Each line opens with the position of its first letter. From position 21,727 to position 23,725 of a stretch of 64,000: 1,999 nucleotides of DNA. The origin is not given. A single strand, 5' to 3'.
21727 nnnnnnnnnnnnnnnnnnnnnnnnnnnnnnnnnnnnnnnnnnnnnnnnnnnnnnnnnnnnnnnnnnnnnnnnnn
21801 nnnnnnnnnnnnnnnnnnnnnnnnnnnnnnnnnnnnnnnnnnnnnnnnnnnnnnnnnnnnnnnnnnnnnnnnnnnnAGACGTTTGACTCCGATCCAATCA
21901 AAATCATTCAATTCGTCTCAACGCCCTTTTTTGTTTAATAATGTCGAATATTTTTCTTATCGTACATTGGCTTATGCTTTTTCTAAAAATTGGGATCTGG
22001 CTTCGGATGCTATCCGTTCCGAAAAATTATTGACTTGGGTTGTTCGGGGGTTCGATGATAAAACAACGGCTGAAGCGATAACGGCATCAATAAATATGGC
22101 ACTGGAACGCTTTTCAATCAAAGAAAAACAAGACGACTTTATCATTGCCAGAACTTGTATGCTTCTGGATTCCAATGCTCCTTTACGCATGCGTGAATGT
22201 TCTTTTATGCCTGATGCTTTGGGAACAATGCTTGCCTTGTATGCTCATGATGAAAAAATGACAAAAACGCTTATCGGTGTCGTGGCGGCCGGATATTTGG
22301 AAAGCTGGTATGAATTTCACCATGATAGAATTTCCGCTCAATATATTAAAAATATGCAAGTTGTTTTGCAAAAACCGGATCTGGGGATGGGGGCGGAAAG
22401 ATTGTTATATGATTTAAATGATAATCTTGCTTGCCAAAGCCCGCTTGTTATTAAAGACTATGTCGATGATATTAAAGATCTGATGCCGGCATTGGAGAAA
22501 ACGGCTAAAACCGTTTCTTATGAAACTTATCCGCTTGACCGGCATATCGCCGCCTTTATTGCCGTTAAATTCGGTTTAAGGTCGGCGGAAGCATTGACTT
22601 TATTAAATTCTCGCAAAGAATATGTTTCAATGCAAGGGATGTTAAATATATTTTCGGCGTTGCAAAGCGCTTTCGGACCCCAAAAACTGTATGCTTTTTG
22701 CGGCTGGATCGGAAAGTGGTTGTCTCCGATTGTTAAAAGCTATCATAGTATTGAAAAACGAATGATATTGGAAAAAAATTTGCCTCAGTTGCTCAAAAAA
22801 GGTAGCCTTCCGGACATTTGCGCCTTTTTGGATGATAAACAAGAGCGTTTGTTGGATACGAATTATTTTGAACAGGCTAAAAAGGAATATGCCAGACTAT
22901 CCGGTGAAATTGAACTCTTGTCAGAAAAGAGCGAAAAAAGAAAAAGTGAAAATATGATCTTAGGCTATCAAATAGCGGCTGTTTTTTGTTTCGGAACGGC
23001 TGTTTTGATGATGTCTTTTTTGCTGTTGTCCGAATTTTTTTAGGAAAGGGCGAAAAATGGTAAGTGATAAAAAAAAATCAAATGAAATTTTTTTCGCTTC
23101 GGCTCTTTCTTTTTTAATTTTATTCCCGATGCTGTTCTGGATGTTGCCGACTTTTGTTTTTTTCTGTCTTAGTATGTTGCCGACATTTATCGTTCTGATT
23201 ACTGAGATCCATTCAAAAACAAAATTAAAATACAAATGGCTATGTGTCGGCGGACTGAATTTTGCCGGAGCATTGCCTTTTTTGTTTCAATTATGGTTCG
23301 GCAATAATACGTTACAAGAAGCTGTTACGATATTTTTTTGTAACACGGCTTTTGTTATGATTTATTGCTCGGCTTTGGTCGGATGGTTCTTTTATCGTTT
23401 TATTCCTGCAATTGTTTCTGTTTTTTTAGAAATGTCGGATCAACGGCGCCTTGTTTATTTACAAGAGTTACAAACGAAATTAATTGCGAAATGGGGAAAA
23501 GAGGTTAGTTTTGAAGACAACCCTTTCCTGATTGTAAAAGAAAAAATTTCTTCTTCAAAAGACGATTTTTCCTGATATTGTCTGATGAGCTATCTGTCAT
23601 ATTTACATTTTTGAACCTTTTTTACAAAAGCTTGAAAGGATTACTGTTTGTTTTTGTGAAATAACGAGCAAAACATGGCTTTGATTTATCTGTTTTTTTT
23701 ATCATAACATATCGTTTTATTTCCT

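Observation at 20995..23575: Atypical protein-kinase-like (probable pseudokinase) protein with a C-terminal membrane anchor, plus a co-transcribed 4-TM partner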

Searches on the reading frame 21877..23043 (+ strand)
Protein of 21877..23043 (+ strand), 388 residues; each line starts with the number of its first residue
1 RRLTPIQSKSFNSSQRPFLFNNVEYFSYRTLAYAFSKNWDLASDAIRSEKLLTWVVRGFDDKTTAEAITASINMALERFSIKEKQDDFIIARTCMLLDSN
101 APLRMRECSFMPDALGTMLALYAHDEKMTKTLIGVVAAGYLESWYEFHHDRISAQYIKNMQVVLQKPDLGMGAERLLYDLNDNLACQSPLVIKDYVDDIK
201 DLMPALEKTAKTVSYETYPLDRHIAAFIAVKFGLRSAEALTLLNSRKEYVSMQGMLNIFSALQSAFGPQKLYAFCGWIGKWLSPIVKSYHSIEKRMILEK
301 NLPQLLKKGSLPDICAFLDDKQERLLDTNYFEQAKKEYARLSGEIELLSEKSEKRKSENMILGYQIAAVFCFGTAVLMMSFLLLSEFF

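Call 38: search_protein_representatives(protein=window:21877-23043:+)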
Query: 388 residues. Proteins with E-value up to 0.001 (for the whole library): 1175; up to 1e-10: 944; up to 1e-30: 231. The best 150 are listed.
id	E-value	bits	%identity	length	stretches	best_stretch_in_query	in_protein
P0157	1.7e-101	356.3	43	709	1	9-387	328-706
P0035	6.2e-93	328.1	41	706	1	1-385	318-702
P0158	7.9e-79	281.7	35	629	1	1-388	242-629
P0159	3.1e-77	276.4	37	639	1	1-384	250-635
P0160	6.9e-73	262.2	37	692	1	1-384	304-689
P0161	1.6e-72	260.9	39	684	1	1-387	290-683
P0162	2.5e-67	243.9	36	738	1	1-384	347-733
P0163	2.2e-66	240.8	37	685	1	1-377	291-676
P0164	7.2e-66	239.1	33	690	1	1-377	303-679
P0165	8.2e-66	238.9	34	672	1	1-384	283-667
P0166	8.3e-65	235.6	35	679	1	1-384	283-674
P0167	2.1e-64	234.3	34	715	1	1-381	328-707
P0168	3.1e-64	233.7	36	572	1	10-384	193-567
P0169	6.5e-64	232.6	32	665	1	1-387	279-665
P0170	3.3e-63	230.3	35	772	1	1-384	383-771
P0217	9.5e-42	159.7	29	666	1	1-374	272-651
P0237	3.0e-39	151.5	27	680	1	15-374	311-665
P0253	2.5e-37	145.2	26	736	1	2-384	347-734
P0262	1.2e-36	143.0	27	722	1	8-384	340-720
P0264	2.3e-36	142.0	27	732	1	13-372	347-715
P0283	4.3e-35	137.8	27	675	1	3-375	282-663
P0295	1.7e-34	135.9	27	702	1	1-383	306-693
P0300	2.7e-34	135.2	28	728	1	12-388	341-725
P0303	5.1e-34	134.3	27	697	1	3-354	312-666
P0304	5.5e-34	134.2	27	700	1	15-387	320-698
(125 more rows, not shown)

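Call 52: predict_structure(alignment_id=A4)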
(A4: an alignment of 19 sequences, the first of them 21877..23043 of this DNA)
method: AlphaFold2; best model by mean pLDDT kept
length: 388 residues; sequences in the alignment: 19
mean_pLDDT: 89.1   pTM: 0.75
mean pLDDT of the five models: 89.1, 87.6, 87.5, 87.2, 86.3
residues with pLDDT >= 90: 264; 70-90: 109; 50-70: 6; < 50: 9
segments of 3 or more residues with pLDDT < 50: 1-3, 7-11
pLDDT, mean of each block of 10 residues (from residue 1): 46 71 91 92 91 90 92 90 91 91 89 92 91 91 87 92 90 93 93 93 95 92 95 86 93 95 89 94 93 92 93 91 89 92 86 79 86 91 89
secondary structure, 60 per line:
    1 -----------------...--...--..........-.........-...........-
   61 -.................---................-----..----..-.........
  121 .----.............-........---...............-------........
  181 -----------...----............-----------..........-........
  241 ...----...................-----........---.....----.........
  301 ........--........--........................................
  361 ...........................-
elements in order: E18-20 E23-25 H28-37 H39-47 H49-59 H62-78 H82-97 H112-121 H126-138 H140-147 H151-165 H173-180 H199-210 H222-231 H233-243 H248-266 H272-279 H283-287 H292-308 H311-318 H321-387

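Call 58: search_solved_structures(query=A4, max_evalue=10, show_alignments=0)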
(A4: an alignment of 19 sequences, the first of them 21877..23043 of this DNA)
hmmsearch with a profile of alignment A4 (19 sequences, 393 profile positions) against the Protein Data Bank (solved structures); distinct sequences matched with E-value up to 10: 4.
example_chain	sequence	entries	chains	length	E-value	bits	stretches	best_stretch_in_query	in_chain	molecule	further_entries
5mfi_A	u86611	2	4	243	5.6e-07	32.3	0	305-355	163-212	YIII(Dq.V2)4CqI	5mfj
4d49_A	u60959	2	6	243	1.6e-06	30.8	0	305-337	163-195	ARMADILLO REPEAT PROTEIN ARM00027 | YIII(Dq.V1)4CPAF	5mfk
5mfb_A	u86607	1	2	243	3.1e-05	26.6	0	305-329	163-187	YIII(Dq)4CqI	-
4d4e_A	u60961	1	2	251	4.7e-05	26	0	305-329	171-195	ARMADILLO REPEAT PROTEIN ARM00016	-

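Call 59: search_protein_families(library=pfam, alignment_id=A4, max_evalue=1)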
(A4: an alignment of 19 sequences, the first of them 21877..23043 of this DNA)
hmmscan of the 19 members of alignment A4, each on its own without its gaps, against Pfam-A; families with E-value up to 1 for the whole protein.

A. member 1, window:21877-23043:+ (388 aa): 0 families

B. families by the number of members that match (of 19 scanned): 6 families
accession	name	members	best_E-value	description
PF11291.13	DUF3091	2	0.0016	Protein of unknown function (DUF3091)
PF15307.11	SPACA7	1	0.035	Sperm acrosome-associated protein 7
PF18548.6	MetOD2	1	0.11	Metanogen output domain 2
PF01496.24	V_ATPase_I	1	0.11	V-type ATPase 116kDa subunit family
PF12614.13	RRF_GI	1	0.18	Ribosome recycling factor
PF10732.14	DUF2524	1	0.19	Protein of unknown function (DUF2524)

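Call 70: fold_search(model_id=the predicted structure, library=pdb)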
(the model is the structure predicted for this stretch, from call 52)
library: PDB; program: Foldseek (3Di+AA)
matches with E <= 10: 139; with E <= 0.001: 0
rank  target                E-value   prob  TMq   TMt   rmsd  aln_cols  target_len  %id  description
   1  8d00                  3.9e-01  0.13  0.13  0.15  17.6       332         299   11  Structure of the Arabidopsis thaliana SPIRAL2 TOG domain (released 2023-11-29)
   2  9cc4_C                4.8e-01  0.23  0.13  0.21  19.1       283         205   13  Crystal structure of Z4 c3ii (released 2025-06-25)
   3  3axy_C                8.4e-01  0.14  0.14  0.21  20.4       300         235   11  Structure of Florigen Activation Complex Consisting of Rice Florigen Hd3a, 14-3-3 Protein GF14 and Rice FD Homolog OsF (released 2011-08-03)
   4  9fh0_G                9.2e-01  0.10  0.15  0.16  22.1       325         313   14  Pex5-Eci1 complex - Pex5 local refinement (released 2025-05-14)
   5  3axy_J                1.0e+00  0.13  0.14  0.20  20.4       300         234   12  Structure of Florigen Activation Complex Consisting of Rice Florigen Hd3a, 14-3-3 Protein GF14 and Rice FD Homolog OsF (released 2011-08-03)
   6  6bzd_D                1.2e+00  0.11  0.14  0.20  19.9       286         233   10  Structure of 14-3-3 gamma R57E mutant bound to GlcNAcylated peptide (released 2018-05-09)
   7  9cc4_F                1.2e+00  0.13  0.14  0.21  19.1       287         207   14  Crystal structure of Z4 c3ii (released 2025-06-25)
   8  5yqg_B                1.3e+00  0.12  0.13  0.19  19.9       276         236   12  The structure of 14-3-3 and pNumb peptide (released 2018-02-07)
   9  7xbq_A                1.3e+00  0.08  0.12  0.18  20.3       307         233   11  Crystal structure of potato 14-3-3 protein St14f (released 2022-07-20)
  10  8fvz_B                1.4e+00  0.03  0.10  0.09  25.4       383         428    9  PiPT Y150A (released 2024-01-03)
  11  9cc4_D                1.5e+00  0.12  0.13  0.21  18.9       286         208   15  Crystal structure of Z4 c3ii (released 2025-06-25)
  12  4zq0_A                1.5e+00  0.11  0.14  0.21  23.9       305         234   10  crystal structure of Giardia 14-3-3 in complex with the phosphopeptide A8Ap (released 2016-03-30)
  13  5yqg_C                1.7e+00  0.10  0.13  0.19  20.1       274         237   11  The structure of 14-3-3 and pNumb peptide (released 2018-02-07)
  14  7fit                  1.7e+00  0.06  0.13  0.14  15.9       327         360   11  Crystal structure of Wolbachia cytoplasmic incompatibility factor CidA from wMel (released 2022-04-06)
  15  7abh_u                1.8e+00  0.12  0.20  0.12  13.8       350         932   13  Human pre-Bact-2 spliceosome (SF3b/U2 snRNP portion) (released 2020-12-09)
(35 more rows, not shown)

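Call 73: list_cluster_members(proteins=[P0304, P0303, P0300, P0295, P0283, P0264, P0262, P0253, P0237, P0217])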
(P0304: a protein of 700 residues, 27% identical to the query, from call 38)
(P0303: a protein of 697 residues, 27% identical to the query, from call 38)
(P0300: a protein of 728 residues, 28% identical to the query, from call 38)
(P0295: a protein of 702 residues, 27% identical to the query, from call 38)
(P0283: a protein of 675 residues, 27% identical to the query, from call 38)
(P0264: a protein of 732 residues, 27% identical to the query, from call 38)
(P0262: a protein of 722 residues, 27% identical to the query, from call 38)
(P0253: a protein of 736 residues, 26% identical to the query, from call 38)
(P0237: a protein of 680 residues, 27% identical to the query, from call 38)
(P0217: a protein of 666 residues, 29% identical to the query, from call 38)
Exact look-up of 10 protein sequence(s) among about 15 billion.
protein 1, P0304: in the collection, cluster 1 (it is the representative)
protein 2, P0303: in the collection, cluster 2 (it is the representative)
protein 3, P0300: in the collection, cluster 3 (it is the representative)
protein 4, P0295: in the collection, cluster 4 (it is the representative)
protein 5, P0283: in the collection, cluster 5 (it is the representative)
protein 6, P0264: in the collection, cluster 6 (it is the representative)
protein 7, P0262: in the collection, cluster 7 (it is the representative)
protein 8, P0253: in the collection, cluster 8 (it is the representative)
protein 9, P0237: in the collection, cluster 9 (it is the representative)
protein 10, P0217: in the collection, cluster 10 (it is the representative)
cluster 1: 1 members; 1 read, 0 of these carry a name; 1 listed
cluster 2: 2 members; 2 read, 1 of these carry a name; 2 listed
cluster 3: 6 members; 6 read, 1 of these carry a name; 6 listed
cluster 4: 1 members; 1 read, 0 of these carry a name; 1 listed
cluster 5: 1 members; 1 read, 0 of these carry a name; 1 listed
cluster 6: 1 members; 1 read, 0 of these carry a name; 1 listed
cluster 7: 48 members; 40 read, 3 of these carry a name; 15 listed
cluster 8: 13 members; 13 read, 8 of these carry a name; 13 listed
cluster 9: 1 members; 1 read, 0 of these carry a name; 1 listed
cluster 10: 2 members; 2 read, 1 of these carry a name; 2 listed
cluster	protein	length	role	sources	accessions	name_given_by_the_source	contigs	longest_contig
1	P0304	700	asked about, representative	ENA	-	-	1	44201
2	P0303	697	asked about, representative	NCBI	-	-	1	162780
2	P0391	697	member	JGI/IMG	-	hypothetical protein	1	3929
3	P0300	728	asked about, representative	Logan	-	-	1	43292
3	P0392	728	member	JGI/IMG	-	hypothetical protein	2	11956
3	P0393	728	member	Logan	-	-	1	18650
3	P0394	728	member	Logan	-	-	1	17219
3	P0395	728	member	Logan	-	-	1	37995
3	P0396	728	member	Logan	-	-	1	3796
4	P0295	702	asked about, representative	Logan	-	-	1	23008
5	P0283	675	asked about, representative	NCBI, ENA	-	-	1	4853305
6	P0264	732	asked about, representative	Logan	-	-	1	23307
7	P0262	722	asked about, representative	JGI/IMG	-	-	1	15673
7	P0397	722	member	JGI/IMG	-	serine/threonine protein kinase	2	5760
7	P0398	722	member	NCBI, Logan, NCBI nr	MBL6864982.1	MAG: hypothetical protein ISQ90_09335 [Rhodospirillales bacterium] | hypothetical protein [Rhodospirillales bacterium]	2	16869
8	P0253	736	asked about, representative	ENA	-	-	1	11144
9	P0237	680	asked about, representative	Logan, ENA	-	-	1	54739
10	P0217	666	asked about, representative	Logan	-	-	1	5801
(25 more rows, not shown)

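Call 76: search_dna_similar(query=window:21877-23043:+, collection=plasmids, mode=protein, max_evalue=0.001, max_rows=10)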
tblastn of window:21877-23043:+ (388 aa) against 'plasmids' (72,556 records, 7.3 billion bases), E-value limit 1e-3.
Records with a match: 5; places in all: 5; records where one place covers at least 80% of the query: 5.
Best place of each record, by identity: <60% 5.
By first word of the organism name: Azospirillum 5.
By predicted mobility (MOB-suite, as given by PLSDB): non-mobilizable 3; mobilizable 2.
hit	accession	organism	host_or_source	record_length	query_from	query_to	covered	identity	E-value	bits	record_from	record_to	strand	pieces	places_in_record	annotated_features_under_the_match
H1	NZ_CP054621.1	Azospirillum oryzae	cell culture,soil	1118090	1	369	95%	29.3%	1e-32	137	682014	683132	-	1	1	record has no annotation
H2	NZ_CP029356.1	Azospirillum thermophilum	cell culture,hot spring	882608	1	370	95%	28.4%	3e-37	150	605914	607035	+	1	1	serine/threonine protein kinase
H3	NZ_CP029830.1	Azospirillum ramasamyi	single cell,Cow dung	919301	1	370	95%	28.2%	3e-32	136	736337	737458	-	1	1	serine/threonine protein kinase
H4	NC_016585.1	Azospirillum lipoferum 4B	-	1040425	1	370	95%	28.1%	5e-33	138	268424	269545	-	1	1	none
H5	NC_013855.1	Azospirillum sp. B510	-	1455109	1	369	95%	28.0%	8e-32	134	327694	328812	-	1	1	record has no annotation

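Call 77: search_dna_similar(query=window:21877-23043:+, collection=phages, mode=protein, max_evalue=0.001, max_rows=10)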
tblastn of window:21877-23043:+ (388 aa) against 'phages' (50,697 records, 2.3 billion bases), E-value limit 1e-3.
No match.

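Call 78: get_annotated_region(hit=H2, flank=7000)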
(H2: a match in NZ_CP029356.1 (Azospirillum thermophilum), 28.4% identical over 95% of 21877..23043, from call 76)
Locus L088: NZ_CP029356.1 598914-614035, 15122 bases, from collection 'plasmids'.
description: Azospirillum thermophilum strain CFH 70021 plasmid unnamed1
organism: Azospirillum thermophilum (NCBI taxid 2202148)
taxonomy: Bacteria; Pseudomonadota; Alphaproteobacteria; Rhodospirillales; Azospirillaceae; Azospirillum; Azospirillum thermophilum
host: -; source: cell culture,hot spring; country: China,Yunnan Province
typing (MOB-suite, as given by PLSDB): non-mobilizable
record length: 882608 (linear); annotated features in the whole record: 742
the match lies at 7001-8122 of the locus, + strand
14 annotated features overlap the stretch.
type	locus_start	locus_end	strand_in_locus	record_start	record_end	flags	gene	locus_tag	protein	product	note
CDS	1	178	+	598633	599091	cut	-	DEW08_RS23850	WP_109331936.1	MaoC family dehydratase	-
CDS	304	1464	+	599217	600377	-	-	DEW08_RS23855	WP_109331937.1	phosphoserine transaminase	GO:0006564 - L-serine biosynthetic process [Evidence IEA]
CDS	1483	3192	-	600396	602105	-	-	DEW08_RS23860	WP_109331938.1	hypothetical protein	-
CDS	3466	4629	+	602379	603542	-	-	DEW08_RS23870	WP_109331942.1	ATP phosphoribosyltransferase regulatory subunit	-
CDS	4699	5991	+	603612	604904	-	-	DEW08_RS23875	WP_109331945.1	adenylosuccinate synthase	GO:0006164 - purine nucleotide biosynthetic process [Evidence IEA]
CDS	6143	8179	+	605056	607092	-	-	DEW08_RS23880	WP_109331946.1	serine/threonine protein kinase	-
CDS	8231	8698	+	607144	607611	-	-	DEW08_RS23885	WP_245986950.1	hypothetical protein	-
CDS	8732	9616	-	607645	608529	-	rpoH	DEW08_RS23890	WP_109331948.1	RNA polymerase sigma factor RpoH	GO:0006352 - DNA-templated transcription initiation [Evidence IEA]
CDS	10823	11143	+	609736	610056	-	-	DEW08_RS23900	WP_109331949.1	hypothetical protein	-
CDS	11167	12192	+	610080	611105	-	-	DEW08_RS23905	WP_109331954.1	low specificity L-threonine aldolase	-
CDS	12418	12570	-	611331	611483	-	-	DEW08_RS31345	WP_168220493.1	hypothetical protein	-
CDS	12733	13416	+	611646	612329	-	-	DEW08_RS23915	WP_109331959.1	HAD family hydrolase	-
CDS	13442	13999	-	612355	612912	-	-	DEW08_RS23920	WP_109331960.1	hypothetical protein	-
CDS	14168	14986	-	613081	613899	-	-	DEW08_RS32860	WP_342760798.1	4Fe-4S dicluster domain-containing protein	-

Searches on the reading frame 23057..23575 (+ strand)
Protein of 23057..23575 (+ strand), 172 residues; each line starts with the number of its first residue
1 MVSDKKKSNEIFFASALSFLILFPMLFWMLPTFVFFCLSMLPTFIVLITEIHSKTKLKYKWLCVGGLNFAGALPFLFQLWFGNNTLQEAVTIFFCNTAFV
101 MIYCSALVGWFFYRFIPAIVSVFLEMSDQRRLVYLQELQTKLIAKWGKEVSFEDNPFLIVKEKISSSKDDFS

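Call 3: search_protein_families(library=pfam, proteins=[window:23057-23575:+], max_evalue=1)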
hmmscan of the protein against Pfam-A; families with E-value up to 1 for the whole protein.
window:23057-23575:+ (172 aa): 1 family
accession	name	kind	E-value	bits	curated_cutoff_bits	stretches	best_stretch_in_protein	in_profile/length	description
PF06691.16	DUF1189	-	0.046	13.7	28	1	8-81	143-218/244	Protein of unknown function (DUF1189)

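Call 4: search_protein_families(library=ncbifam, proteins=[window:23057-23575:+], max_evalue=1)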
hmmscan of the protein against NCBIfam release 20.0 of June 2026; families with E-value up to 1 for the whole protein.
window:23057-23575:+ (172 aa): 0 families

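Call 9: find_homologous_proteins(query=window:23057-23575:+, max_evalue=0.001)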
Query window:23057-23575:+ (172 aa): 36 proteins with E <= 0.001 among 69 candidates.
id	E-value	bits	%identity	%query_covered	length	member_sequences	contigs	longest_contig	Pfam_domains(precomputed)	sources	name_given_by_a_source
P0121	1.7e-106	372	99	100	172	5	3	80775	-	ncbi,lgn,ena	-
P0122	1.6e-59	219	67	85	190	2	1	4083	-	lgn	-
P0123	4.4e-59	217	68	85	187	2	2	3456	-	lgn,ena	-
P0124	4.5e-59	217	66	81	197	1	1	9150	-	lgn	-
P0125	4.7e-59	217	69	85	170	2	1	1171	-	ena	-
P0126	6.4e-59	217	65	84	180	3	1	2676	-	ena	-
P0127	8.3e-59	216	67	85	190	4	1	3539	-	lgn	-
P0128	1.1e-58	216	66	85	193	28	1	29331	-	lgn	-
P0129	2.1e-58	215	66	89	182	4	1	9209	-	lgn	-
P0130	6.9e-58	213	68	80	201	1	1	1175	-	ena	-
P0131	1.2e-57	213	66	82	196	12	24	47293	-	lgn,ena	-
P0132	5.1e-57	211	66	81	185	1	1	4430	-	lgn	-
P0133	2.1e-56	209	66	85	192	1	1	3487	-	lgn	-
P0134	1.7e-55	206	63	87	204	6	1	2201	-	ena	-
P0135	7.4e-55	204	63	70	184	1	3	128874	-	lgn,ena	-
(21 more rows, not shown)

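Call 49: search_protein_families(library=padloc, proteins=[window:23057-23575:+], max_evalue=1)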
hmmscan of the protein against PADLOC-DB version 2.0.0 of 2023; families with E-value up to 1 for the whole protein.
window:23057-23575:+ (172 aa): 0 families

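Call 66: find_homologous_proteins(query=A3, max_evalue=0.001)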
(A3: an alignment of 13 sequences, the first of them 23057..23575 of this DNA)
Query A3 (13 sequences) (172 aa, profile of the alignment): 275 proteins with E <= 0.001 among 8000 candidates; the best 120 are listed.
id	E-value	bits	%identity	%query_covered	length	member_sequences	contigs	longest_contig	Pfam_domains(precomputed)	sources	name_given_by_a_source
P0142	1.1e-73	264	55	98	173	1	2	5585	-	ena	-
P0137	2.6e-72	260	59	87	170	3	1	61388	-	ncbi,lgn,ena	-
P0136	7.1e-72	259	60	85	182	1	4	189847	-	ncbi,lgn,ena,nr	ncbi:MAG: acyl-CoA synthetase [Alphaproteobacteria bacterium]|nr:acyl-CoA synthetase [Alphaproteobac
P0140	3.7e-71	256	60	85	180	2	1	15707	-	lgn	-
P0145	1.9e-70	254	61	80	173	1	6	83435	-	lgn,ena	-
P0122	9.5e-70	252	67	85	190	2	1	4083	-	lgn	-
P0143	9.6e-70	252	59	85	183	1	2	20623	-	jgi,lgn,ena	-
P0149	3.1e-69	250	55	92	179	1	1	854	-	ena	-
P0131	3.6e-69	250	66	82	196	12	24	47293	-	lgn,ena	-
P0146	4.1e-69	250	58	85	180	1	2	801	-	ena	-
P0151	1.5e-68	248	55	88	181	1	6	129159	-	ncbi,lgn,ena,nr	ncbi:MAG: acyl-CoA synthetase [Alphaproteobacteria bacterium]|nr:acyl-CoA synthetase [Alphaproteobac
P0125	1.6e-68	248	69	85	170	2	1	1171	-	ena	-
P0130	1.8e-68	247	68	80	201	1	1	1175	-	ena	-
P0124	2.9e-68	247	66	81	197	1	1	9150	-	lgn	-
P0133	3.9e-68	246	66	85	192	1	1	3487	-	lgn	-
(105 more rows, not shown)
